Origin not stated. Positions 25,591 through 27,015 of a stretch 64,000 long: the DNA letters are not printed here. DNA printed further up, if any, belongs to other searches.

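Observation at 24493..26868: ATP-grasp enzyme apparently co-transcribed with chromate transporter chrA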

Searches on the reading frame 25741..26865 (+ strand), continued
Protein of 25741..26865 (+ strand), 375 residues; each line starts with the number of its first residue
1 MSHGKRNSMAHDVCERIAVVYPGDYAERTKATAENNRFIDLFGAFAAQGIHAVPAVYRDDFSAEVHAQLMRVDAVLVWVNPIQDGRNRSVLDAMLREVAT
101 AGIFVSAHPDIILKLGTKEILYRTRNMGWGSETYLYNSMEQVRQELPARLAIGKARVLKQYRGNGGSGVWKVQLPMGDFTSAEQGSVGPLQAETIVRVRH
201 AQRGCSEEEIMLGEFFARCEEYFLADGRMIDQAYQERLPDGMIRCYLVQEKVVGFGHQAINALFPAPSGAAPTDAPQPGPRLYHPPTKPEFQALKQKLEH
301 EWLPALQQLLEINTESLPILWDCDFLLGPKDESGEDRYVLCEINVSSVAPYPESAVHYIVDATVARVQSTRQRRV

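Call 63: predict_structure(alignment_id=A2)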
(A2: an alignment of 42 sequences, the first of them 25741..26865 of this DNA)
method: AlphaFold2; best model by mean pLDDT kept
length: 375 residues; sequences in the alignment: 42
mean_pLDDT: 92.7   pTM: 0.90
mean pLDDT of the five models: 92.7, 92.1, 91.7, 91.5, 91.4
residues with pLDDT >= 90: 301; 70-90: 54; 50-70: 20; < 50: 0
segments of 3 or more residues with pLDDT < 50: none
pLDDT, mean of each block of 10 residues (from residue 1): 64 88 96 96 97 97 98 97 87 98 97 96 97 97 97 95 90 82 67 96 90 97 90 95 97 96 81 82 98 98 98 97 97 96 93 97 96 90
secondary structure, 60 per line:
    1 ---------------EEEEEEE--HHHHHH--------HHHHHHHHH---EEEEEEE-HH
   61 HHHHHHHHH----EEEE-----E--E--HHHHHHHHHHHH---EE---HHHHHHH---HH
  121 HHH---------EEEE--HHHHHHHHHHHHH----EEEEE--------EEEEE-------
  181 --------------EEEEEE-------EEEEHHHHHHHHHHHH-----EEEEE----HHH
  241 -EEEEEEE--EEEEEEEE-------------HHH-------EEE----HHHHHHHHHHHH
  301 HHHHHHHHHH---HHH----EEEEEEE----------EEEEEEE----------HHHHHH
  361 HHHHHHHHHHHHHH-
elements in order: E16-22 H25-30 H39-47 E51-57 H59-69 E74-77 H89-100 H109-115 H119-123 E133-136 H139-151 E156-160 E169-173 E195-200 E208-211 H212-223 E229-233 E242-248 E251-258 E282-284 H289-310 E321-327 E338-344 H355-374
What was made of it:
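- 25786..26085 (+): N-terminal pre-ATP-grasp (Rossmann-like) domain, residues about 16-115. It carries the conserved VWVNP...R88 loop, the probable acceptor or substrate site. Secondary structure in call 63.
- On ATP-grasp superfamily: AF2 model pLDDT 92.7 (call 63).
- The model built from the diverse alignment has pLDDT 92.7 and pTM 0.90 (call 63).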

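Call 74: list_cluster_members(proteins=[P0004, P0074, P0121, P0124, P0126, P0137, P0161])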
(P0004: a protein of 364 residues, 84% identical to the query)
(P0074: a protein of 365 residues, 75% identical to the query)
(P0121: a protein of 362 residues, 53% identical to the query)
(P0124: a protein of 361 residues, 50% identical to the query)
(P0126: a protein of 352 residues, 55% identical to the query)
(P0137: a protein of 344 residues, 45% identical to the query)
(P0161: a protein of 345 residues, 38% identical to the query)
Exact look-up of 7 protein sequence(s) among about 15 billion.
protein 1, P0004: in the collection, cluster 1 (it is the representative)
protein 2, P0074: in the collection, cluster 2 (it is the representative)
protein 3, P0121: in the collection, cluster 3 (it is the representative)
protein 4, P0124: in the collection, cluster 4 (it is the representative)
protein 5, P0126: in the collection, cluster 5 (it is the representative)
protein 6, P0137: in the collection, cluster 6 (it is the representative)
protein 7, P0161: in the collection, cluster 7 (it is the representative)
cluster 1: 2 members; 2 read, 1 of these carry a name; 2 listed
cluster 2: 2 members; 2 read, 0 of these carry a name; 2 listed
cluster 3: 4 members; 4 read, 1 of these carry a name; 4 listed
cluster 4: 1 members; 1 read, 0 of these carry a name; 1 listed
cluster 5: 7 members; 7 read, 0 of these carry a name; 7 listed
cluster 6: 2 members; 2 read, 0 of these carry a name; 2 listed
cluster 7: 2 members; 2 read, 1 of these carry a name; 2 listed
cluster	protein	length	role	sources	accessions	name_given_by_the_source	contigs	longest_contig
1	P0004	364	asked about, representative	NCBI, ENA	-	-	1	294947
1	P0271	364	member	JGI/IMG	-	hypothetical protein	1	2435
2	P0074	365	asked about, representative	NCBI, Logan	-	-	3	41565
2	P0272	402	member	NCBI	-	-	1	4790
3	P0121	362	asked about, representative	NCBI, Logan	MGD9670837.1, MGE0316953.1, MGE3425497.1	MAG: Cj0069 family protein [Hyphomicrobiaceae bacterium]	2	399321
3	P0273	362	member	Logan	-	-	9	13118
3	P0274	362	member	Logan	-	-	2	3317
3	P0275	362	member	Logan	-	-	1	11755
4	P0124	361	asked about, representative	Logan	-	-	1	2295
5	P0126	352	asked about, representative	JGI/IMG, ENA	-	-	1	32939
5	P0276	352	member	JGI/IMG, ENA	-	-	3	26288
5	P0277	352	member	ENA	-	-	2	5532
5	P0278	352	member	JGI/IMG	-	-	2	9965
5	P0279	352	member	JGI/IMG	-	-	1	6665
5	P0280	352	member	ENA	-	-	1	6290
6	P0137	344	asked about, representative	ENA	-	-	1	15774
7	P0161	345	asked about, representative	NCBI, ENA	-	-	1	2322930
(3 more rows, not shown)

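Call 76: get_annotated_region(hit=H6, flank=8000)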
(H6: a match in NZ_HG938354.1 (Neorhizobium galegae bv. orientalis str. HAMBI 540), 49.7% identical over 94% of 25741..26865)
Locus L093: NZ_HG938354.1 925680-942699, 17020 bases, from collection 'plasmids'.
description: Neorhizobium galegae bv. orientalis str. HAMBI 540 plasmid pHAMBI540a, complete sequence
organism: Neorhizobium galegae bv. orientalis str. HAMBI 540 (NCBI taxid 1028800)
taxonomy: Bacteria; Pseudomonadota; Alphaproteobacteria; Hyphomicrobiales; Rhizobiaceae; Neorhizobium; Neorhizobium galegae; Neorhizobium galegae bv. orientalis str. HAMBI 540
host: -; source: Galega orientalis root nodule; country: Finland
typing (MOB-suite, as given by PLSDB): non-mobilizable
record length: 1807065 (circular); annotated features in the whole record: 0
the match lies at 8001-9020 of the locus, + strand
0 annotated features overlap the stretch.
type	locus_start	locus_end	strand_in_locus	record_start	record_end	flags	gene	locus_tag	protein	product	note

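Call 77: get_annotated_region(hit=H22, flank=8000)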
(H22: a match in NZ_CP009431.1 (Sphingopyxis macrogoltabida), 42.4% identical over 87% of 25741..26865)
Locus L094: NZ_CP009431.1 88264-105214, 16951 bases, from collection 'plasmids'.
description: Sphingopyxis macrogoltabida strain 203 plasmid unnamed, complete sequence
organism: Sphingopyxis macrogoltabida (NCBI taxid 33050)
taxonomy: Bacteria; Pseudomonadota; Alphaproteobacteria; Sphingomonadales; Sphingomonadaceae; Sphingopyxis; Sphingopyxis macrogoltabida
host: -; source: soil; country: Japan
typing (MOB-suite, as given by PLSDB): mobilizable; replicon rep_cluster_2256; relaxase MOBF
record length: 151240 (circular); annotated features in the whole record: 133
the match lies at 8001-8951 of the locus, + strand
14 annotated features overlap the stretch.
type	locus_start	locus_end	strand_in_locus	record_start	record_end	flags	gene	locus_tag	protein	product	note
CDS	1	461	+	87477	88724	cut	chrA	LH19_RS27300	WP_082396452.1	chromate efflux transporter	GO:0015703 - chromate transport [Evidence IEA]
CDS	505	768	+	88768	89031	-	-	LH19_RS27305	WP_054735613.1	hypothetical protein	-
CDS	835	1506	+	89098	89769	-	-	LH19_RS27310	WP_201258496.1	Fe-Mn family superoxide dismutase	-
CDS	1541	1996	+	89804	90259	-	-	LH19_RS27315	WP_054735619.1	chromate resistance protein ChrB domain-containing protein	-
CDS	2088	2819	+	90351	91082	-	-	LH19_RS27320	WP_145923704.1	hypothetical protein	-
CDS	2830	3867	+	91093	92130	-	-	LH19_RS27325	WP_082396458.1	extracellular solute-binding protein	-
CDS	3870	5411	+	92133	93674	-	-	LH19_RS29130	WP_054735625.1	iron ABC transporter permease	-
CDS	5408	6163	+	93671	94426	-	-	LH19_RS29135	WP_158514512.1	ABC transporter ATP-binding protein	-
CDS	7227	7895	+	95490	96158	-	-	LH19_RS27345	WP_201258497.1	Fe-Mn family superoxide dismutase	-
CDS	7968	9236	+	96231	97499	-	-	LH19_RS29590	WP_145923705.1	Cj0069 family protein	-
CDS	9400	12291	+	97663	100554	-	-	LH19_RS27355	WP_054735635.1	Tn3 family transposase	-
CDS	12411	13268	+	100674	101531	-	-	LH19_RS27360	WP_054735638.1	serine/threonine-protein kinase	GO:0006468 - protein phosphorylation [Evidence IEA]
CDS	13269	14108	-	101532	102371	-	-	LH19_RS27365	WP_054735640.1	phosphoadenosine phosphosulfate reductase family protein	-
CDS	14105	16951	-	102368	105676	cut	-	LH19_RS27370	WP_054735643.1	hypothetical protein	-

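Call 78: get_annotated_region(hit=H7, flank=8000)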
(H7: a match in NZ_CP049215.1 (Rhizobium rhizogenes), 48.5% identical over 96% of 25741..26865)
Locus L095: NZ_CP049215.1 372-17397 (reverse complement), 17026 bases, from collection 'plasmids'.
description: Rhizobium rhizogenes strain CA75/95 plasmid pTiCA74_95, complete sequence
organism: Rhizobium rhizogenes (NCBI taxid 359)
taxonomy: Bacteria; Pseudomonadota; Alphaproteobacteria; Hyphomicrobiales; Rhizobiaceae; Rhizobium; Rhizobium rhizogenes
host: -; source: Raspberry,cell culture; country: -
typing (MOB-suite, as given by PLSDB): conjugative; replicon rep_cluster_490; relaxase MOBQ,MOBQ; mating-pair formation MPF_T
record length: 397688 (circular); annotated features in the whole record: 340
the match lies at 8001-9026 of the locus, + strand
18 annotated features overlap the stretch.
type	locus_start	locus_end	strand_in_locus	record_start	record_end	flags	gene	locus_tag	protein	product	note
CDS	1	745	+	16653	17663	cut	-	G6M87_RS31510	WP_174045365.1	TniQ family protein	-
CDS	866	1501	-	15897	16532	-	-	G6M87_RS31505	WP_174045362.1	transmembrane anchor protein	-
CDS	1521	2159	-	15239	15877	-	-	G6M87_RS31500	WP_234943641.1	HupE/UreJ family protein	-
CDS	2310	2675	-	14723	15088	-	-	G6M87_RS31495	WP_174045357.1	hypothetical protein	-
CDS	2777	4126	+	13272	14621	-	-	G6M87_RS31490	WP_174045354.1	cation diffusion facilitator family transporter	-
CDS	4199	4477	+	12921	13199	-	-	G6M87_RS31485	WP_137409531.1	metal-sensing transcriptional repressor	-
CDS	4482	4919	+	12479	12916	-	-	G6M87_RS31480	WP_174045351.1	YqaA family protein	-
CDS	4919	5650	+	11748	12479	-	-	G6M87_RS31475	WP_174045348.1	sulfite exporter TauE/SafE family protein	-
CDS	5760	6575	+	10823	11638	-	-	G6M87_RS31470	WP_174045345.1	sulfurtransferase/chromate resistance protein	-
CDS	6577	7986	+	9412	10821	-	chrA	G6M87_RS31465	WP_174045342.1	chromate efflux transporter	GO:0015703 - chromate transport [Evidence IEA]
CDS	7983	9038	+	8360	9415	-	-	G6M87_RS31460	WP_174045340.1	Cj0069 family protein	-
CDS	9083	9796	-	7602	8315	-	-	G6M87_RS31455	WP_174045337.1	SMC-Scp complex subunit ScpB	-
CDS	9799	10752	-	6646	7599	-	-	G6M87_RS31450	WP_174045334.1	DUF1403 family protein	-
CDS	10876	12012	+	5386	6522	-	-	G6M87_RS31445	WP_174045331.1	site-specific integrase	GO:0015074 - DNA integration [Evidence IEA]; GO:0006310 - DNA recombination [Evidence IEA]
CDS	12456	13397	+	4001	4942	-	-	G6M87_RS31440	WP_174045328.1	recombinase family protein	GO:0006310 - DNA recombination [Evidence IEA]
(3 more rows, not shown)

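Call 84: find_encoding_contigs(protein=P0161, flank=7000, max_places=2)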
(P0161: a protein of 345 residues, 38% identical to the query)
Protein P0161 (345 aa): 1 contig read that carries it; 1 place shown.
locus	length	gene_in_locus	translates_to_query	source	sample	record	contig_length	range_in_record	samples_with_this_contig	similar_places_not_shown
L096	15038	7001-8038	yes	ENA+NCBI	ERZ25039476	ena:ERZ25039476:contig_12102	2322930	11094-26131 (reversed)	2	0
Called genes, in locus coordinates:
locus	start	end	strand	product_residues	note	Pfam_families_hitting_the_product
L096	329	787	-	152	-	-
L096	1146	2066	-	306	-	PF01261:AP_endonuc_2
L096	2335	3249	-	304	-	PF01261:AP_endonuc_2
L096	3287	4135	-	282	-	-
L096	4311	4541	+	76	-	-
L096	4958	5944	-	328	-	PF04199:Cyclase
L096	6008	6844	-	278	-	PF01261:AP_endonuc_2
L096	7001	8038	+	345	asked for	PF20668:DUF6815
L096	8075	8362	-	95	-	PF14534:DUF4440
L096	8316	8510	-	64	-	-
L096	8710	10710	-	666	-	PF02638:GHL10, PF14871:GHL6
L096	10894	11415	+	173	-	PF13618:Gluconate_2-dh3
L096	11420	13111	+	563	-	PF00732:GMC_oxred_N, PF05199:GMC_oxred_C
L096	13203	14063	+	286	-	PF01261:AP_endonuc_2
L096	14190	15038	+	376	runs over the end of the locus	PF01261:AP_endonuc_2, PF03786:UxuA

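Call 85: find_encoding_contigs(protein=P0121, flank=7000, max_places=2)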
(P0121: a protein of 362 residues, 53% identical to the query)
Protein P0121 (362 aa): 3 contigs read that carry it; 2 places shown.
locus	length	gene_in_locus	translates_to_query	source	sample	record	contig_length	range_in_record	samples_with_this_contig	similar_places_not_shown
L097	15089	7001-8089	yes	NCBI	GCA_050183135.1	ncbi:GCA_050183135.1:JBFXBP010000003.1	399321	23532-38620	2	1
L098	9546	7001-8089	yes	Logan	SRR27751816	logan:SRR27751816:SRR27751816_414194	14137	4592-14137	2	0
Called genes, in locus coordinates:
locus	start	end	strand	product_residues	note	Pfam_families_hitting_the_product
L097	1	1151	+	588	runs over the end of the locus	PF00664:ABC_membrane, PF00005:ABC_tran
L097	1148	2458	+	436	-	PF25919:BSH_CusB (faint), PF25917:BSH_RND (weak), PF25994:HH_AprE, PF26002:Beta-barrel_AprE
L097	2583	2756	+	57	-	-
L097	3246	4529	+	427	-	-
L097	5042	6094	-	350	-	PF00892:EamA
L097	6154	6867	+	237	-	PF03824:NicO (weak)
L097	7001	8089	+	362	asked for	PF20668:DUF6815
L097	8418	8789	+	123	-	-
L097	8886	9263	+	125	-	PF26941:DUF8292 (weak)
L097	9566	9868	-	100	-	PF09335:VTT_dom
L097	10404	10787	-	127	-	-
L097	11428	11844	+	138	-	PF07883:Cupin_2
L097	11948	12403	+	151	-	PF08332:CaMKII_AD, PF14534:DUF4440, PF13474:SnoaL_3, PF12680:SnoaL_2 (weak)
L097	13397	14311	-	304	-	PF00126:HTH_1, PF03466:LysR_substrate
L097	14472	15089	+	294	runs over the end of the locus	PF13452:FAS1_DH_region (weak), PF27832:Htd2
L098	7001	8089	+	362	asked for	PF20668:DUF6815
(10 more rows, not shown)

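Call 86: find_encoding_contigs(protein=P0126, flank=7000, max_places=2)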
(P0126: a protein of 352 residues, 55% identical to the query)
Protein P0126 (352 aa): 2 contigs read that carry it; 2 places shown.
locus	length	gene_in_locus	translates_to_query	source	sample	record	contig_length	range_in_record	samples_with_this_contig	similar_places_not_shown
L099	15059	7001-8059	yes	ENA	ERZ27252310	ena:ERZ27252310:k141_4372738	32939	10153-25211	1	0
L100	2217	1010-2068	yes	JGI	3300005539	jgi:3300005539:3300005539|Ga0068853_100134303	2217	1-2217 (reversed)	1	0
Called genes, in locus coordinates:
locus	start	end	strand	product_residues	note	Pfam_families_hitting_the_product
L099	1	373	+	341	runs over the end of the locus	PF01408:GFO_IDH_MocA, PF03447:NAD_binding_3 (weak), PF02894:GFO_IDH_MocA_C, PF22725:GFO_IDH_MocA_C3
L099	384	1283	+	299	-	PF01261:AP_endonuc_2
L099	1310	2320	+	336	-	PF13407:Peripla_BP_4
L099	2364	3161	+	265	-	PF02463:SMC_N (weak), PF00005:ABC_tran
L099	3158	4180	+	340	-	PF02653:BPD_transp_2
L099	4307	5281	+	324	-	PF20229:ChrB_N, PF09828:ChrB_C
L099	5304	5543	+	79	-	PF02417:Chromate_transp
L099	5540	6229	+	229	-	PF02417:Chromate_transp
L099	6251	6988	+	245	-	PF02777:Sod_Fe_C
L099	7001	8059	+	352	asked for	PF20668:DUF6815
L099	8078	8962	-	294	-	PF04909:Amidohydro_2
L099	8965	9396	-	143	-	PF05025:RbsD_FucU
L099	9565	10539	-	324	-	PF11740:KfrA_N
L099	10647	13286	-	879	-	PF02743:dCache_1, PF08447:PAS_3, PF08448:PAS_4 (weak), PF00512:HisKA, PF02518:HATPase_c, PF00072:Response_reg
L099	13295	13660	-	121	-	PF00072:Response_reg (weak)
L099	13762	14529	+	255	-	PF00072:Response_reg, PF00486:Trans_reg_C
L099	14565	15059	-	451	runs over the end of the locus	PF13576:Pentapeptide_3 (faint), PF00805:Pentapeptide (weak), PF13599:Pentapeptide_4 (weak), PF00805:Pentapeptide (weak)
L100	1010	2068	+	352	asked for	PF20668:DUF6815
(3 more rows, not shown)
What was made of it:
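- One of six distant metagenomic members sits in a chrB-chrA-SOD-Cj0069 operon (call 86).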

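Call 87: find_encoding_contigs(protein=P0137, flank=7000, max_places=1)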
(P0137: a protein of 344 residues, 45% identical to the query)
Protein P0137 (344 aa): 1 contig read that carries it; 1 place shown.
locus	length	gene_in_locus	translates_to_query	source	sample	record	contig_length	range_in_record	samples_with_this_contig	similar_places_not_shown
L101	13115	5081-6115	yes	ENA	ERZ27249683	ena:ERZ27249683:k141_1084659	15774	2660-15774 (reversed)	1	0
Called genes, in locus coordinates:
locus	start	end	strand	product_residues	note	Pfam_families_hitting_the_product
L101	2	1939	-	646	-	?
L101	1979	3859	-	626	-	PF01435:Peptidase_M48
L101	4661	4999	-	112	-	-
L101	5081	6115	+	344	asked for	PF20668:DUF6815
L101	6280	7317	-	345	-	-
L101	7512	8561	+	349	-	PF00890:FAD_binding_2 (faint), PF01134:GIDA (faint), PF01266:DAO (faint), PF01946:Thi4 (faint), PF03486:HI0933_like (faint), PF07992:Pyr_redox_2, PF13738:Pyr_redox_3, PF00070:Pyr_redox, +2 more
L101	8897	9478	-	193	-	-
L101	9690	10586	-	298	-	PF04014:MazE_antitoxin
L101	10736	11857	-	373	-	PF01571:GCV_T, PF08669:GCV_T_C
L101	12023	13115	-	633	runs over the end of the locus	-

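Call 88: find_encoding_contigs(protein=P0129, flank=7000, max_places=1)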
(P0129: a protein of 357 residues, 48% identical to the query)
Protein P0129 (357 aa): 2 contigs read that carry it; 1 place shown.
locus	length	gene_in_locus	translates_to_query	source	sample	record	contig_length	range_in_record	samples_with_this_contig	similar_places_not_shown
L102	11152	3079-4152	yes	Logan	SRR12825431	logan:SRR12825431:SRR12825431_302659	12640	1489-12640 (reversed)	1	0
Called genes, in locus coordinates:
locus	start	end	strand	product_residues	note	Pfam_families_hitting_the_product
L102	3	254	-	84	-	?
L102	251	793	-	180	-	PF04542:Sigma70_r2, PF08281:Sigma70_r4_2, PF04545:Sigma70_r4 (weak)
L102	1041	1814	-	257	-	-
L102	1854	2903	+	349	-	-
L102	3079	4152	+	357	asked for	PF20668:DUF6815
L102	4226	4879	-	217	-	PF00106:adh_short, PF01370:Epimerase (weak), PF13561:adh_short_C2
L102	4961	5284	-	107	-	-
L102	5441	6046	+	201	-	PF02566:OsmC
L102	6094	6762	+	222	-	PF20334:DUF6629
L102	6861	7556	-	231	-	PF10988:DUF2807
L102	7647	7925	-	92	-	PF13239:2TM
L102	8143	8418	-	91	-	-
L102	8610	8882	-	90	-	-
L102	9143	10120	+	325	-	PF13673:Acetyltransf_10 (faint), PF00583:Acetyltransf_1, PF13508:Acetyltransf_7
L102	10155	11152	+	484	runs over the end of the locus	PF01370:Epimerase, PF05368:NmrA, PF13460:NAD_binding_10, PF11066:DUF2867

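Call 89: find_encoding_contigs(protein=P0149, flank=7000, max_places=1)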
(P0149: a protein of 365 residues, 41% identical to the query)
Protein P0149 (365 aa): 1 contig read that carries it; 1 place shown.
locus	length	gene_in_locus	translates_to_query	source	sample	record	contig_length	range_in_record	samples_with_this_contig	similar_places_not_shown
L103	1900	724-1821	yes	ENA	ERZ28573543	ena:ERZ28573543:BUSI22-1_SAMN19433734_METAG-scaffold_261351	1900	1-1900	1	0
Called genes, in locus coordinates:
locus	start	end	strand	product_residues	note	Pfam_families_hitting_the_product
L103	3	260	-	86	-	?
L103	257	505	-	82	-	PF02583:Trns_repr_metal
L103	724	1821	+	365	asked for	PF20668:DUF6815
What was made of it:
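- Two distant members lie next to other metal genes: a NicO-like gene and a CsoR/RcnR-like repressor gene (calls 85, 89).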
